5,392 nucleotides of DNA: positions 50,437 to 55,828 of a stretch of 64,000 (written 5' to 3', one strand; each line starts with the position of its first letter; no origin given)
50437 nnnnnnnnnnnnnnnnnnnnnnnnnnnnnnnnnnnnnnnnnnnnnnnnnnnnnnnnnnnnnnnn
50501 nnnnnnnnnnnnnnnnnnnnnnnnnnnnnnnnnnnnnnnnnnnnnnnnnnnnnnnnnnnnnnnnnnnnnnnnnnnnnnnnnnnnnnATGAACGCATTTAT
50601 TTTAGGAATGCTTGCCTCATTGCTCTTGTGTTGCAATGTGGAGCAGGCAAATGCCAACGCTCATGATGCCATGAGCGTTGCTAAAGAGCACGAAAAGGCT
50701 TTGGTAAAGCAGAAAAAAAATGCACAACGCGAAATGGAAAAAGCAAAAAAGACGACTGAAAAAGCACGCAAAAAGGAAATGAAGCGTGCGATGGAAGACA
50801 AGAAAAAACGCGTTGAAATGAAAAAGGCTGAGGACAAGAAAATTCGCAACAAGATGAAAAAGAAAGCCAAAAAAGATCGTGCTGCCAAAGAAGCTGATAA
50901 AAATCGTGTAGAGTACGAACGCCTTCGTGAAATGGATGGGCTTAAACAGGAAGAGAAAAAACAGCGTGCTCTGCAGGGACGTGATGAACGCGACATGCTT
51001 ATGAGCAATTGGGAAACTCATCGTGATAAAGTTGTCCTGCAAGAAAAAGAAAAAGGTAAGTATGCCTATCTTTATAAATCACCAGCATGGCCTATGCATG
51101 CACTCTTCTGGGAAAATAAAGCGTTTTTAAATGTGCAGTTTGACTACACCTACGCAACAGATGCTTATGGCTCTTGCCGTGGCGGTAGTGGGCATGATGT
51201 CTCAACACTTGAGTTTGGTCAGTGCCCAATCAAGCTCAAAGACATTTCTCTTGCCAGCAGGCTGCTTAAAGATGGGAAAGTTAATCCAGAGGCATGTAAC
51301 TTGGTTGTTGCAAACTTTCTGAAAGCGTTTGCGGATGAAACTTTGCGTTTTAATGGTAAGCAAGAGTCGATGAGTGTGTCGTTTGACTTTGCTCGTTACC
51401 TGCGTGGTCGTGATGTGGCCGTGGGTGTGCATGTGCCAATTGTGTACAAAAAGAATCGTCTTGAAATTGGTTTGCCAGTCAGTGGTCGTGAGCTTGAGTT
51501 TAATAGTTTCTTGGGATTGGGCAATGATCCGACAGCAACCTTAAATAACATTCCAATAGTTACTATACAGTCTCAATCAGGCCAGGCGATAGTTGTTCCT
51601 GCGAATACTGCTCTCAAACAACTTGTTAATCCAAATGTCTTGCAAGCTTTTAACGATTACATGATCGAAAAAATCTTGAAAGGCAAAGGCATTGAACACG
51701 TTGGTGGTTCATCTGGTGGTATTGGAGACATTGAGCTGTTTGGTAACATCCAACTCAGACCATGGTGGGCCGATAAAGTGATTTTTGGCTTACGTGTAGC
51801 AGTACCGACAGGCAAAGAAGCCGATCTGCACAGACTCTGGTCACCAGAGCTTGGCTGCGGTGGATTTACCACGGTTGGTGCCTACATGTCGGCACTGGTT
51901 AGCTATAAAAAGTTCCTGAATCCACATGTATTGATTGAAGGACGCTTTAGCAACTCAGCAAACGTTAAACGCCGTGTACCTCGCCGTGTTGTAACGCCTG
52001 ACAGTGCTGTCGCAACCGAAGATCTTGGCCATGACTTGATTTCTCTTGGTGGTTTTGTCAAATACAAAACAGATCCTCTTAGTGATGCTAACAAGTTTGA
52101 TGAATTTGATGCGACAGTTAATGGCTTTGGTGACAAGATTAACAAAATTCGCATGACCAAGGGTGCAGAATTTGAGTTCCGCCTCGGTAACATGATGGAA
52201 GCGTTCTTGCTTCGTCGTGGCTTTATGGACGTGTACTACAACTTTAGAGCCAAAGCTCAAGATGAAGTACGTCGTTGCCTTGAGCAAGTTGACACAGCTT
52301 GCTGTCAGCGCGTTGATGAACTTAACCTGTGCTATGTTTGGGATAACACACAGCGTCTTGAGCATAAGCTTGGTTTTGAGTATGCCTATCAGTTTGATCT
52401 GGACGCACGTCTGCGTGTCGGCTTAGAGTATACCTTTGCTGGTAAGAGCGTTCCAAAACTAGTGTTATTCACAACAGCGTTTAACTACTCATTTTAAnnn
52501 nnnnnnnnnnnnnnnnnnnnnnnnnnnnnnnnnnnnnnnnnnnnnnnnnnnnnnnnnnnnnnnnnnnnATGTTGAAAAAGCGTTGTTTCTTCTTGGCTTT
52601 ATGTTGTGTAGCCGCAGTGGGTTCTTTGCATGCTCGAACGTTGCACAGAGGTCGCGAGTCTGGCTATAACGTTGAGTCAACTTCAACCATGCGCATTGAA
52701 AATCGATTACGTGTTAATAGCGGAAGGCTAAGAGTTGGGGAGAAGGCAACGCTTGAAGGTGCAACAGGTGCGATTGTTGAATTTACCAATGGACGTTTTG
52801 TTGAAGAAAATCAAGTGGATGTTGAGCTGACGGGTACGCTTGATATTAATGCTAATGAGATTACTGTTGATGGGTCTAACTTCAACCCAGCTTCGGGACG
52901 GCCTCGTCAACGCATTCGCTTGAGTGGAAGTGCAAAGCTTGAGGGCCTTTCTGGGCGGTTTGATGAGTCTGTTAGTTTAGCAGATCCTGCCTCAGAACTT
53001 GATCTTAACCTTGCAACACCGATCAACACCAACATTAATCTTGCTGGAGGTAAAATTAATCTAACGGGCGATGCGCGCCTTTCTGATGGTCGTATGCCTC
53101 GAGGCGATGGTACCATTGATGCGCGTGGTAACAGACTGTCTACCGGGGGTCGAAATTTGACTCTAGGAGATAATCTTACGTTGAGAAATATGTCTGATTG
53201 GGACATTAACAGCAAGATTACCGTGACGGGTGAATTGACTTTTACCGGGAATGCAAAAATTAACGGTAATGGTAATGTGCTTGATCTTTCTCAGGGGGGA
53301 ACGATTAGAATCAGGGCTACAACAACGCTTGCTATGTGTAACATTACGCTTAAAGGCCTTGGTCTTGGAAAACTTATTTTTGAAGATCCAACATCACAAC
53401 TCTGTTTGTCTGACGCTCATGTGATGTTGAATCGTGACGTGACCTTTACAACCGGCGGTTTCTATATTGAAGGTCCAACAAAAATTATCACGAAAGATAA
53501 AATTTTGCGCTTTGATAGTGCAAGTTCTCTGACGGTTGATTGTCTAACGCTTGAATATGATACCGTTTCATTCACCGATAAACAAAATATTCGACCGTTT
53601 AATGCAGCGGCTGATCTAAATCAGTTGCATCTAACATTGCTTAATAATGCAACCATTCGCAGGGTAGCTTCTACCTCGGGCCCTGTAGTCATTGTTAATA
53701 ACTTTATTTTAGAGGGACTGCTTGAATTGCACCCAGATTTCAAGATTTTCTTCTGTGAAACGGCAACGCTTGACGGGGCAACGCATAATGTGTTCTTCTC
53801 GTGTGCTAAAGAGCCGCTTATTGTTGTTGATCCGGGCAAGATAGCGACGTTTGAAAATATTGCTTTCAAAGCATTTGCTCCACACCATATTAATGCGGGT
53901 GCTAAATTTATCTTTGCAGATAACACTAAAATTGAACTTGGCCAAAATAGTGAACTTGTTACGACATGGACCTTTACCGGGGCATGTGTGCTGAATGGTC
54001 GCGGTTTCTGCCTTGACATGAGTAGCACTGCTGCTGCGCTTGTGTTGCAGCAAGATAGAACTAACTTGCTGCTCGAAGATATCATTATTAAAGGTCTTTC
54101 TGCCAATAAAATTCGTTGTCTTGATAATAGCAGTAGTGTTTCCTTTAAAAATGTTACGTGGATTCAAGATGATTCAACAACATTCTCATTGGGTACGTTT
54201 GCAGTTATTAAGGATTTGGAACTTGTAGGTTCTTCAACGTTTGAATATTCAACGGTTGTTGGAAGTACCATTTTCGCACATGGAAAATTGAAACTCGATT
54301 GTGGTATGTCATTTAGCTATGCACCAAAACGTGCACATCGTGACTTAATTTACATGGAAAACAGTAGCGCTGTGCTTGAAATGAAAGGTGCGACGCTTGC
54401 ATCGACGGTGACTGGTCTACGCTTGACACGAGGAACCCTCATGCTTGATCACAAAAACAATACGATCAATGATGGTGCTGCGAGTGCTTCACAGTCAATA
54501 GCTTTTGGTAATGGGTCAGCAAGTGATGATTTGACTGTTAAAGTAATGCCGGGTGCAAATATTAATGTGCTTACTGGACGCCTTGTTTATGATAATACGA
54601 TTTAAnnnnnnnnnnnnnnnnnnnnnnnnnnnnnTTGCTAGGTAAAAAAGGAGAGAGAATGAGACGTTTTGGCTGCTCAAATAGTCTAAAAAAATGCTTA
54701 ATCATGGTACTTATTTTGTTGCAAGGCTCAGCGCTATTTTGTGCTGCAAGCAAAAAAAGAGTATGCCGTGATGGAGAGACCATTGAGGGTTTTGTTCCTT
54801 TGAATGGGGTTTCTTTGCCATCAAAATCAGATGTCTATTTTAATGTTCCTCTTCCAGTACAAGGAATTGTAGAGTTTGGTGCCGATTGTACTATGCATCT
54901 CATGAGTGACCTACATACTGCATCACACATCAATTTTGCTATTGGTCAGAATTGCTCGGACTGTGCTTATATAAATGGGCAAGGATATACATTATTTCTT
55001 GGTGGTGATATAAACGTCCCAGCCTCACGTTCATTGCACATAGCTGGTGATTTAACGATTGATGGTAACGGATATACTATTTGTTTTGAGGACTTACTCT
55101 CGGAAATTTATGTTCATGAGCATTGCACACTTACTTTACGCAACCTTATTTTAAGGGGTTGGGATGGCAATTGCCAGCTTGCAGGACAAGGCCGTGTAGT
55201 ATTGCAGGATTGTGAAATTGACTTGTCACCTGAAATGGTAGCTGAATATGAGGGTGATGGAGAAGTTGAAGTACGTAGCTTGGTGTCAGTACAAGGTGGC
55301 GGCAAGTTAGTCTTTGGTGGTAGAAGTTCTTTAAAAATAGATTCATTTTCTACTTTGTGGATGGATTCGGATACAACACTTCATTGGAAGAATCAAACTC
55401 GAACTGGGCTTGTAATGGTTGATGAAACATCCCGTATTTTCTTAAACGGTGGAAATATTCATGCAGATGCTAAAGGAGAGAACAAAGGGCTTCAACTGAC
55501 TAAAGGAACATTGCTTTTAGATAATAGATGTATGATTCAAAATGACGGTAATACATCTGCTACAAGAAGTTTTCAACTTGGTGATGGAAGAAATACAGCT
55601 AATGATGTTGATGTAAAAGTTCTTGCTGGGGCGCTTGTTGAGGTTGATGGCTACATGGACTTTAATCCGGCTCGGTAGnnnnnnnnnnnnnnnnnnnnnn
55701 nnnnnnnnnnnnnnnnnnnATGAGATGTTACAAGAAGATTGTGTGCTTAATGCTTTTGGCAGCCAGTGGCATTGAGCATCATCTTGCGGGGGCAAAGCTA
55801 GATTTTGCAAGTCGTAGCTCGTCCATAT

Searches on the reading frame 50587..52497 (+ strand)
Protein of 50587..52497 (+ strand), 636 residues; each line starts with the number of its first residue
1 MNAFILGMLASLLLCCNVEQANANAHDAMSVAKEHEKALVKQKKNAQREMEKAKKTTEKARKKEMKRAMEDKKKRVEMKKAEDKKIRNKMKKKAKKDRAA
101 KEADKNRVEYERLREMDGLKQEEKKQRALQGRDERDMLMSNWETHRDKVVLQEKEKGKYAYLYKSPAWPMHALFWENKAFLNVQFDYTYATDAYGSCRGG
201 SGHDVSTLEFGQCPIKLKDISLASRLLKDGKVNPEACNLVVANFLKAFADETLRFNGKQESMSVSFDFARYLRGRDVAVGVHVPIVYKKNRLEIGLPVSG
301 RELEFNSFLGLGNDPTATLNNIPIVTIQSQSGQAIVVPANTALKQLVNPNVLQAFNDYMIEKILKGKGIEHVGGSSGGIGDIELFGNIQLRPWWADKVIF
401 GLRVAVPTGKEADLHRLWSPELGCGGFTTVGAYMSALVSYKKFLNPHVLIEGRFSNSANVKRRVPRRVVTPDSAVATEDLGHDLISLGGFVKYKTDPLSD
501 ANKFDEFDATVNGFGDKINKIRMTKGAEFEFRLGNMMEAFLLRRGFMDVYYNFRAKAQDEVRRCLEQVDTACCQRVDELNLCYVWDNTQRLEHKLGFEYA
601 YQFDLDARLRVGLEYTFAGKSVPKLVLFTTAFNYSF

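Call 5: search_protein_families(library=pfam, proteins=[window:50587-52497:+], max_evalue=0.1)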
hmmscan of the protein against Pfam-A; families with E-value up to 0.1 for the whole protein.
window:50587-52497:+ (636 aa): 0 families

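Call 47: search_protein_families(library=ncbifam, proteins=[window:50587-52494:+], max_evalue=0.01)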
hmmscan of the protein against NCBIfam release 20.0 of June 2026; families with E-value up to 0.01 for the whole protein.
window:50587-52494:+ (636 aa): 0 families

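Call 56: search_solved_structures(query=window:50587-52494:+, max_evalue=10)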
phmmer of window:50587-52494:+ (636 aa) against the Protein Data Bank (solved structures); distinct sequences matched with E-value up to 10: 2.
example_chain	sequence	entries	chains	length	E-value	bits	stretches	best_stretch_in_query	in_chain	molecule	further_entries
9e78_2X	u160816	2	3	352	5.8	8.5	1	42-115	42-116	DMIP13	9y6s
6iqe_A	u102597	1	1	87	6.4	8.3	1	34-106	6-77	Prohibitin-2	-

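Call 60: find_homologous_proteins(query=A4, max_evalue=0.001)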
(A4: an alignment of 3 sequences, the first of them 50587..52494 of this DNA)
Query A4 (3 sequences) (636 aa, profile of the alignment): 3 proteins with E <= 0.001 among 8000 candidates.
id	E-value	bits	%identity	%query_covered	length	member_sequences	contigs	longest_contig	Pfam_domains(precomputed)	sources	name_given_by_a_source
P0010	2.5e-279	946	100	100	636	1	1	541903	-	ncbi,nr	ncbi:MAG: hypothetical protein H6679_03790 [Epsilonproteobacteria bacterium]|nr:hypothetical protein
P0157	3.4e-141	490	36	87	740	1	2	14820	-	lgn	-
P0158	4.5e-120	420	29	94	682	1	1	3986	-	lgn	-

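Call 72: predict_structure(alignment_id=A5)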
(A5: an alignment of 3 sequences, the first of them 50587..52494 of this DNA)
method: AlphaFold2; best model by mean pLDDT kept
length: 636 residues; sequences in the alignment: 3
mean_pLDDT: 37.4   pTM: 0.23
mean pLDDT of the five models: 37.4, 35.3, 33.9, 32.9, 32.6
residues with pLDDT >= 90: 0; 70-90: 36; 50-70: 90; < 50: 510
segments of 3 or more residues with pLDDT < 50: 131-134, 136-636
pLDDT, mean of each block of 10 residues (from residue 1): 53 53 55 63 69 70 72 75 74 67 66 64 55 46 44 41 28 21 24 23 23 28 40 34 36 26 28 26 28 27 26 32 35 33 30 35 34 28 35 40 38 29 33 38 33 32 25 29 26 33 28 25 25 28 28 30 39 34 26 24 24 25 25 19
secondary structure, 60 per line:
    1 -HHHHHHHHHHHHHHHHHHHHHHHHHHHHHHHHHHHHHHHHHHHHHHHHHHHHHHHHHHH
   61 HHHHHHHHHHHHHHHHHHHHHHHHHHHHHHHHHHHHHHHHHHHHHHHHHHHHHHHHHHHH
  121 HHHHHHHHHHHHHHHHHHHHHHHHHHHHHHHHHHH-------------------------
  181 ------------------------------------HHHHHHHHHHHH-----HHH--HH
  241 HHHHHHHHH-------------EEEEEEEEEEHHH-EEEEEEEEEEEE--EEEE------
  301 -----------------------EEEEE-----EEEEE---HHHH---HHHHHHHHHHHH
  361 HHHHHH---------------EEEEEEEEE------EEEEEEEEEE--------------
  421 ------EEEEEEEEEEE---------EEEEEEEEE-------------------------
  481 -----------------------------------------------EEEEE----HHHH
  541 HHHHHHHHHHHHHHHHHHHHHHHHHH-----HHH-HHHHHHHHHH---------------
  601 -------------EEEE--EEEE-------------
elements in order: H2-155 H217-228 H239-249 E263-272 E277-288 E291-294 E324-328 E334-338 H342-345 H349-366 E382-390 E397-406 E427-437 E447-455 E528-532 H537-566 H576-585 E614-617 E620-623

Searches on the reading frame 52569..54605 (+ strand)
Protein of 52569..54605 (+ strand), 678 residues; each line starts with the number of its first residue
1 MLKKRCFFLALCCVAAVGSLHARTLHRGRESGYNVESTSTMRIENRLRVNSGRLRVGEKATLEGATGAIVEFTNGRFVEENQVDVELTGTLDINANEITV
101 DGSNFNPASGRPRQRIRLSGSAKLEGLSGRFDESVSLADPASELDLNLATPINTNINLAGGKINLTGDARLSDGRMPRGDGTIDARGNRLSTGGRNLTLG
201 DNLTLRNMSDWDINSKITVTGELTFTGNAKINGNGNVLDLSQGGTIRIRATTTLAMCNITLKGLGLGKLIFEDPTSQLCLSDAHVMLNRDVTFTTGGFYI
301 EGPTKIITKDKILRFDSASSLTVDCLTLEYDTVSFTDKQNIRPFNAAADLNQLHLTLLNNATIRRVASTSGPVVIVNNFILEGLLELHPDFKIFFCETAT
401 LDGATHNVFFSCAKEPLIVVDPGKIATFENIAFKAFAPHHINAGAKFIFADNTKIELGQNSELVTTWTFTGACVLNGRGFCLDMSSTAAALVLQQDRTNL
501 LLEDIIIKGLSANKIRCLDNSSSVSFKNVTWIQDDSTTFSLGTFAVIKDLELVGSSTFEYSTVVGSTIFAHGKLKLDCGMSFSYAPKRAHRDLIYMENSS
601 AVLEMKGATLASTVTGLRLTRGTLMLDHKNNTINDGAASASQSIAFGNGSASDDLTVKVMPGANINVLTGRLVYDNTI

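Call 5: search_protein_families(library=pfam, proteins=[window:52569-54605:+], max_evalue=0.1)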
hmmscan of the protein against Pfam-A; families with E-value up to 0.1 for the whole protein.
window:52569-54605:+ (678 aa): 0 families

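Call 7: find_encoding_contigs(protein=window:52569-54605:+, flank=10000, max_places=6)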
Protein window:52569-54605:+ (678 aa): no gene with exactly this product is on record in the collection.

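Call 31: find_homologous_proteins(query=A2, max_evalue=0.001)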
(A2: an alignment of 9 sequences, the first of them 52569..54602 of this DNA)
Query A2 (9 sequences) (678 aa, profile of the alignment): 7 proteins with E <= 0.001 among 8000 candidates.
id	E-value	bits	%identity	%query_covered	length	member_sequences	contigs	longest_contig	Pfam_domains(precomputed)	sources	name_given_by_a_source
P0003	1.0e-269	915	100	100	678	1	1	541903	-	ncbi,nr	ncbi:MAG: hypothetical protein H6679_03795 [Epsilonproteobacteria bacterium]|nr:hypothetical protein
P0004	1.3e-238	812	33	90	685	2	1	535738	-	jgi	jgi:hypothetical protein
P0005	3.1e-217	741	32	98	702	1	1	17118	-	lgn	-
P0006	1.4e-211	722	33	93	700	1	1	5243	-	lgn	-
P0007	8.4e-154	531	31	34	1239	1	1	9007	-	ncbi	-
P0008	2.3e-105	371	26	90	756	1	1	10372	-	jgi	jgi:hypothetical protein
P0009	1.5e-45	174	26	68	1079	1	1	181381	-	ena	-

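Call 32: find_encoding_contigs(protein=P0003, flank=10000)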
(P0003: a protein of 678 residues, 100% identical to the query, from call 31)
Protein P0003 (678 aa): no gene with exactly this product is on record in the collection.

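Call 47: search_protein_families(library=ncbifam, proteins=[window:52569-54602:+], max_evalue=0.01)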
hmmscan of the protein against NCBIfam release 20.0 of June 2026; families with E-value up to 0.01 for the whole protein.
window:52569-54602:+ (678 aa): 0 families

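Call 50: predict_structure(alignment_id=A3)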
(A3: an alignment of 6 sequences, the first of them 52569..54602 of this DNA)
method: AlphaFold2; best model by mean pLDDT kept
length: 678 residues; sequences in the alignment: 6
mean_pLDDT: 79.6   pTM: 0.50
mean pLDDT of the five models: 79.6, 78.9, 76.4, 75.8, 71.5
residues with pLDDT >= 90: 254; 70-90: 284; 50-70: 66; < 50: 74
segments of 3 or more residues with pLDDT < 50: 1-28, 331-371
pLDDT, mean of each block of 10 residues (from residue 1): 39 32 41 80 84 82 81 83 77 84 63 78 59 81 77 83 88 85 90 89 90 93 90 93 92 90 91 84 87 77 75 65 60 37 33 33 26 56 70 77 82 82 88 92 91 95 93 96 93 91 96 92 97 92 95 93 93 94 88 91 95 88 93 86 80 80 89 67
secondary structure, 60 per line:
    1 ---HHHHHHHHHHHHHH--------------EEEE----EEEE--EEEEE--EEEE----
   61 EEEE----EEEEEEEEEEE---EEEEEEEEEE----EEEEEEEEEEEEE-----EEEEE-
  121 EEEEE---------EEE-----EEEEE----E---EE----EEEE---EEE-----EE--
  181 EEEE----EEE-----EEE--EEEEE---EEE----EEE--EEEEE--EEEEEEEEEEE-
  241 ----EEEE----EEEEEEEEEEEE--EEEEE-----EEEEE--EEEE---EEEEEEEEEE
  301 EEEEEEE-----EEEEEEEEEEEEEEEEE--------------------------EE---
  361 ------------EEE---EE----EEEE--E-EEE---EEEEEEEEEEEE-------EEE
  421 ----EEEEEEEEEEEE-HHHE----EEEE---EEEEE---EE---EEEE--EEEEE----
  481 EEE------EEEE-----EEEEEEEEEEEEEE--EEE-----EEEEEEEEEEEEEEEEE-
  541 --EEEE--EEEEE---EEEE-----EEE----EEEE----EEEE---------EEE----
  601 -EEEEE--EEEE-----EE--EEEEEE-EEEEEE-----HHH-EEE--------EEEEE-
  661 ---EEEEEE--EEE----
elements in order: H4-17 E32-35 E40-43 E46-50 E53-56 E61-64 E69-79 E83-92 E97-109 E115-119 E121-125 E135-137 E143-147 E162-165 E169-171 E181-184 E189-191 E197-199 E202-206 E210-212 E217-219 E222-226 E229-239 E245-248 E253-264 E267-271 E277-281 E284-287 E291-307 E313-329 E373-375 E385-388 E393-395 E399-410 E418-420 E425-436 E446-449 E453-457 E466-469 E472-476 E481-483 E490-493 E499-512 E515-517 E523-539 E543-546 E549-553 E557-560 E566-568 E573-576 E581-584 E594-596 E602-606 E609-612 E622-627 E629-634 E644-646 E655-659 E664-669 E672-674

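Call 52: search_protein_representatives(alignment_id=A3)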
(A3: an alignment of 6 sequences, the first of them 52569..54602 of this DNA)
Query: 6 sequences, 680 profile positions. Proteins with E-value up to 0.001 (for the whole library): 2436; up to 1e-10: 2197; up to 1e-30: 1574. The best 150 are listed.
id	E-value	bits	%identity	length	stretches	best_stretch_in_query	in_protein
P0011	0.0e+00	2273.8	-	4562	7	9-676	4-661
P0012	0.0e+00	1517.3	-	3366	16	453-679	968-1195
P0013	0.0e+00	1177.9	-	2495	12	471-678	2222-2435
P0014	0.0e+00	1157.6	-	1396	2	137-679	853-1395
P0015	0.0e+00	1101.3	-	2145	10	456-679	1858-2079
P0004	9.1e-292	985.9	-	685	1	1-680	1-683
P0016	5.0e-287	970.3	-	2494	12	458-678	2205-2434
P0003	8.5e-282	953.0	-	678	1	1-680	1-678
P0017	9.4e-279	942.9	-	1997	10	492-678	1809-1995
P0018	4.4e-273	924.2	-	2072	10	458-678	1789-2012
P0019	9.6e-272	919.8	-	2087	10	455-679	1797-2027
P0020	1.3e-265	899.5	-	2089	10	454-680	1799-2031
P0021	6.3e-264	893.9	-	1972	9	460-677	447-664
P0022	2.8e-257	872.0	-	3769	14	371-637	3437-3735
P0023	2.5e-256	868.8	-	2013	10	460-678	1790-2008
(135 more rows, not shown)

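Call 55: fold_search(model_id=the predicted structure, library=pdb)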
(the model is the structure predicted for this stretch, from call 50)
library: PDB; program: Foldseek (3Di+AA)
matches with E <= 10: 365; with E <= 0.001: 0
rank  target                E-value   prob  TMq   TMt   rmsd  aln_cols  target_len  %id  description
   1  7dmk_A                1.7e-03  0.38  0.13  0.13  28.9       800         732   12  PL6 alginate lyase BcAlyPL6 (released 2021-10-06)
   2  4rt6_A                2.4e-03  0.84  0.23  0.21  16.1       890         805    8  Structure of a complex between hemopexin and hemopexin binding protein (released 2016-05-18)
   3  4xm3_A                6.5e-03  0.14  0.09  0.09  21.9       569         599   11  Tailspike protein mutant E372A of E. coli bacteriophage HK620 in complex with pentasaccharide (released 2016-01-27)
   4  7o7t                  6.8e-03  0.35  0.17  0.17  28.0       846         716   12  Structure of the PL6 family alginate lyase Patl3640 from Pseudoalteromonas atlantica T6c in complex with 4-deoxy-L-eryth (released 2021-07-28)
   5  8bwk_C                6.8e-03  0.23  0.14  0.13  28.1       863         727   10  Metagenomic derived PL6 alginate lyase (released 2023-12-20)
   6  5gkd_A                8.6e-03  0.23  0.13  0.13  28.9       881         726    9  Structure of PL6 family alginate lyase AlyGC (released 2017-02-08)
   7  5m5z_A                9.9e-03  0.15  0.11  0.10  29.7       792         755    8  Chaetomium thermophilum beta-1-3-glucanase (released 2017-05-17)
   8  2x6y_A                1.5e-02  0.12  0.09  0.10  22.1       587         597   10  Tailspike protein mutant D339A of E.coli bacteriophage HK620 in complex with hexasaccharide (released 2011-03-02)
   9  2x85_A                1.6e-02  0.12  0.09  0.10  22.0       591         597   10  Tailspike protein of E. coli bacteriophage HK620 in complex with hexasaccharide (released 2011-03-23)
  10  2x6x_A                1.8e-02  0.09  0.09  0.09  21.7       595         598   10  Tailspike protein mutant D339N of E.coli bacteriophage HK620 in complex with hexasaccharide (released 2011-03-02)
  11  5gkq_A                1.9e-02  0.15  0.14  0.13  30.2       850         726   10  Structure of PL6 family alginate lyase AlyGC mutant-R241A (released 2017-02-08)
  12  4rm6                  2.3e-02  0.38  0.20  0.19  16.7       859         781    9  Crystal structure of Hemopexin Binding Protein (released 2016-05-18)
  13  2x6w_A                2.4e-02  0.11  0.09  0.10  22.2       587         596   11  Tailspike protein mutant E372Q of E.coli bacteriophage HK620 in complex with hexasaccharide (released 2011-03-02)
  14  7o77                  3.1e-02  0.23  0.17  0.17  27.7       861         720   11  Structure of the PL6 family alginate lyase Patl3640 from Pseudoalteromonas atlantica T6c (released 2021-07-28)
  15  3zpp                  3.6e-02  0.06  0.08  0.10  22.7       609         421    8  Structure of the Streptococcus pneumoniae surface protein and adhesin PfbA (released 2013-05-29)
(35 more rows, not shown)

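Call 79: search_protein_families(library=phrogs, proteins=[window:52569-54602:+], max_evalue=0.01)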
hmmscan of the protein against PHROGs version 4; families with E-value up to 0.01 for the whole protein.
window:52569-54602:+ (678 aa): 0 families

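Call 82: search_solved_structures(query=A3, max_evalue=1)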
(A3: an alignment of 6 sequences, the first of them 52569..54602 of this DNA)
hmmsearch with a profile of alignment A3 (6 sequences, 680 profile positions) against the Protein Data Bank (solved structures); distinct sequences matched with E-value up to 1: 6.
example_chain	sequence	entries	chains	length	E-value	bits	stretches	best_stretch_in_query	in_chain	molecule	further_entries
3vto_A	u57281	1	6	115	0.059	14.9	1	506-572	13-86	Protein gp45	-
3vtn_A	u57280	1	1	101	0.074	14.6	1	510-572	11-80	Protein gp45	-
9ki1_V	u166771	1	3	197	0.18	13.3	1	506-572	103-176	Baseplate puncturing device gp45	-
9wkr_A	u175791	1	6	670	0.31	12.5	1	32-145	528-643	Propionyl-CoA carboxylase alpha chain, mitochondrial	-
7ybu_A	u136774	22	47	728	0.36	12.3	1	32-145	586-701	Propionyl-CoA carboxylase alpha chain, mitochondrial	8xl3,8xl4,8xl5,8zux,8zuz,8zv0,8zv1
4s36_A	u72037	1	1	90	0.39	12.2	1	192-246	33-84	Phage baseplate protein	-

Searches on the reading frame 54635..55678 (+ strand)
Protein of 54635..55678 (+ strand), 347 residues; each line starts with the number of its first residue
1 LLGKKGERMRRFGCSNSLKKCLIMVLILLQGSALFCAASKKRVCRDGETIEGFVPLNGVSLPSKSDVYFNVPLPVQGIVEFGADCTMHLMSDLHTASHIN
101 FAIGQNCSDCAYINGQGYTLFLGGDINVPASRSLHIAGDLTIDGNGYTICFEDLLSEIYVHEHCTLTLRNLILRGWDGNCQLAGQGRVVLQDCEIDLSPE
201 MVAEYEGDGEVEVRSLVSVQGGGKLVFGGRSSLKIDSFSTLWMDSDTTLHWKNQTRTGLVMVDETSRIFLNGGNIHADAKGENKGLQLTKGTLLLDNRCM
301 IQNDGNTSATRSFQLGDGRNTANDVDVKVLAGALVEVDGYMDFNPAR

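Call 5: search_protein_families(library=pfam, proteins=[window:54635-55678:+], max_evalue=0.1)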
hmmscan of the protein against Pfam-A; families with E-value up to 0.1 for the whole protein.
window:54635-55678:+ (347 aa): 2 families
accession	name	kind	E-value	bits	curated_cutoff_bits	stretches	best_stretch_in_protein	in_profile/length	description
PF10833.13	DUF2572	-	0.0057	16.8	23.8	1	241-308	131-198/219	Protein of unknown function (DUF2572)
PF20585.4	Pectate_lyase_5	-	0.014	16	24.3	0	122-156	24-66/126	Putative pectate lyase-like adhesive domain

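Call 47: search_protein_families(library=ncbifam, proteins=[window:54635-55675:+], max_evalue=0.01)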
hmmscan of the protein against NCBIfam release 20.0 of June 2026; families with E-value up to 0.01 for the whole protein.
window:54635-55675:+ (347 aa): 0 families
